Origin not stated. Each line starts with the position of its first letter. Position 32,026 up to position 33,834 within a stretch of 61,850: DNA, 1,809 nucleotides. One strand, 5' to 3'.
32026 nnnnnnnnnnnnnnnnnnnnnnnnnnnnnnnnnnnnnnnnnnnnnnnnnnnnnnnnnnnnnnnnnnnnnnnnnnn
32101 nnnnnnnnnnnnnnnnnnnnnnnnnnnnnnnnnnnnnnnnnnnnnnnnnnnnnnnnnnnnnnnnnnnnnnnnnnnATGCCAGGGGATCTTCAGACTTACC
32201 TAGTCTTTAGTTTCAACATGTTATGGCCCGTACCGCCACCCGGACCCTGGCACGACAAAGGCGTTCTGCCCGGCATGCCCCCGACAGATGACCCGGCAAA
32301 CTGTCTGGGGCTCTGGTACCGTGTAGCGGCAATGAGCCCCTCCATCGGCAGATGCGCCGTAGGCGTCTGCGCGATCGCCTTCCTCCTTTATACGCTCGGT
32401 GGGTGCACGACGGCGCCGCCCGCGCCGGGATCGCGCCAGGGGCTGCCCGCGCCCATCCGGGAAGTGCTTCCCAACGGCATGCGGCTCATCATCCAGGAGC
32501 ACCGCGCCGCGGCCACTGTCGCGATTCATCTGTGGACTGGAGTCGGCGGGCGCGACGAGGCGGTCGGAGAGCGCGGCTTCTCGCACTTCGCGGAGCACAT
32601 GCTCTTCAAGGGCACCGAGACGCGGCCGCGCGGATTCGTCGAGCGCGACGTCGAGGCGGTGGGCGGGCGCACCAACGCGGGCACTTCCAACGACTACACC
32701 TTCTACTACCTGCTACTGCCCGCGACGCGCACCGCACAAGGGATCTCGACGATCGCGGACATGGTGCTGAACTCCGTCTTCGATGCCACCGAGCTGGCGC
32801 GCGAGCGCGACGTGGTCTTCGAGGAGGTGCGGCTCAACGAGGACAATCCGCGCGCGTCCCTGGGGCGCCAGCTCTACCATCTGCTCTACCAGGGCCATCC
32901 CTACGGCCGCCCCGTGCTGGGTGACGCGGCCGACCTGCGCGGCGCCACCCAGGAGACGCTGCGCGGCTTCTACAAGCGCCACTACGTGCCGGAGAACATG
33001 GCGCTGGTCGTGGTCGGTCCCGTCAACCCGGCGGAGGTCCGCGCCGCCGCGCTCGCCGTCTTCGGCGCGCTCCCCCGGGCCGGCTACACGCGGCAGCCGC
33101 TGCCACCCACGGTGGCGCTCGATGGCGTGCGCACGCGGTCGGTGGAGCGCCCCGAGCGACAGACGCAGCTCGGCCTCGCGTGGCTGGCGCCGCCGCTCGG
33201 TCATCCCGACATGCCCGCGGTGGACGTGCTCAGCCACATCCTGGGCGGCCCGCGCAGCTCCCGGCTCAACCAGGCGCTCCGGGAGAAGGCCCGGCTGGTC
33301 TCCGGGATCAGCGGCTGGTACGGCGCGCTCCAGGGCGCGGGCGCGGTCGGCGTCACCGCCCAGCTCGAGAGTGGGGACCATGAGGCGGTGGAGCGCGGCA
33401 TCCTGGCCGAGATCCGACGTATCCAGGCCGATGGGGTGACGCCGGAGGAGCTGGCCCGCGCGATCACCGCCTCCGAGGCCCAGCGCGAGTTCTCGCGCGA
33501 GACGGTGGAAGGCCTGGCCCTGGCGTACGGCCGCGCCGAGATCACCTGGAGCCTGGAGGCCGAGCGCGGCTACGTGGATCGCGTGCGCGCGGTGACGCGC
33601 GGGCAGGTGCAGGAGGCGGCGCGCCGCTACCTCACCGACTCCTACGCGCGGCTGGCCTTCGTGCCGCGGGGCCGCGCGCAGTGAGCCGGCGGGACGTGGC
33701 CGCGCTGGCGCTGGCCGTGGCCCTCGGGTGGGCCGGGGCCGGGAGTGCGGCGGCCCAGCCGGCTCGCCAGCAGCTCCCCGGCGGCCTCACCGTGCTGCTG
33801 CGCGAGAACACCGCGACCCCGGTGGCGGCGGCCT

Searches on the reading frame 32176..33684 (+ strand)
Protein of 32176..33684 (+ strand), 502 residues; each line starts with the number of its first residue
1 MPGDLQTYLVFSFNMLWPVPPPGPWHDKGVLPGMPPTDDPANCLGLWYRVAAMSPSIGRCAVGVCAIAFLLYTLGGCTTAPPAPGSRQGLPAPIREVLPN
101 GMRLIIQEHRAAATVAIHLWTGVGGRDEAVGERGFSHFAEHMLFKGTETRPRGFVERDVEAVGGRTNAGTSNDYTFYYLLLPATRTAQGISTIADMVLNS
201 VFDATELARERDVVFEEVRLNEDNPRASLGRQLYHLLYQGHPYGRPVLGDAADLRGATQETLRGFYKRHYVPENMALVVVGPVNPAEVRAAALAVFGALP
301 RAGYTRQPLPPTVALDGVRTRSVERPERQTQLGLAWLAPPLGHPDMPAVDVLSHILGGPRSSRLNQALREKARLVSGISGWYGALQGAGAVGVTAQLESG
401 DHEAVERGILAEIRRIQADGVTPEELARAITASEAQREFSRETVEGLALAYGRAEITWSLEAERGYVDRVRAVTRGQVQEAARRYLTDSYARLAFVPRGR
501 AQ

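Call 12: search_protein_families(library=pfam, proteins=[window:32176-33684:+], max_evalue=0.00001)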
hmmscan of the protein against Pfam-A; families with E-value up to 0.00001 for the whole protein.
window:32176-33684:+ (502 aa): 2 families
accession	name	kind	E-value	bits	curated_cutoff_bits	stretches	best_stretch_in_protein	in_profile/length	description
PF05193.26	Peptidase_M16_C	-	1.4e-37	129.7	23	1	258-432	3-180/181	Peptidase M16 inactive domain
PF00675.25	Peptidase_M16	-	7.2e-28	97.8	22.3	1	106-250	4-148/149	Insulinase (Peptidase family M16)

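Call 69: search_protein_families(library=ncbifam, proteins=[window:32176-33684:+], max_evalue=1e-10)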
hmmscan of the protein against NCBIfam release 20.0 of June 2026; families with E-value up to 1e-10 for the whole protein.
window:32176-33684:+ (502 aa): 3 families
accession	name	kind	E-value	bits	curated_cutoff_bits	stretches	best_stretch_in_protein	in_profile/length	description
TIGR02110.1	PQQ_syn_pqqF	equivalog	9.2e-25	87.5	320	1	97-364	4-272/697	pyrroloquinoline quinone biosynthesis protein PqqF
NF047422.1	YfmF_fam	equivalog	1.3e-19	70.4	285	1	198-485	115-401/412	EF-P 5-aminopentanol modification-associated protein YfmF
NF047421.1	YfmH_fam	equivalog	3.1e-19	69.5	250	1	132-289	59-211/425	EF-P 5-aminopentanol modification-associated protein YfmH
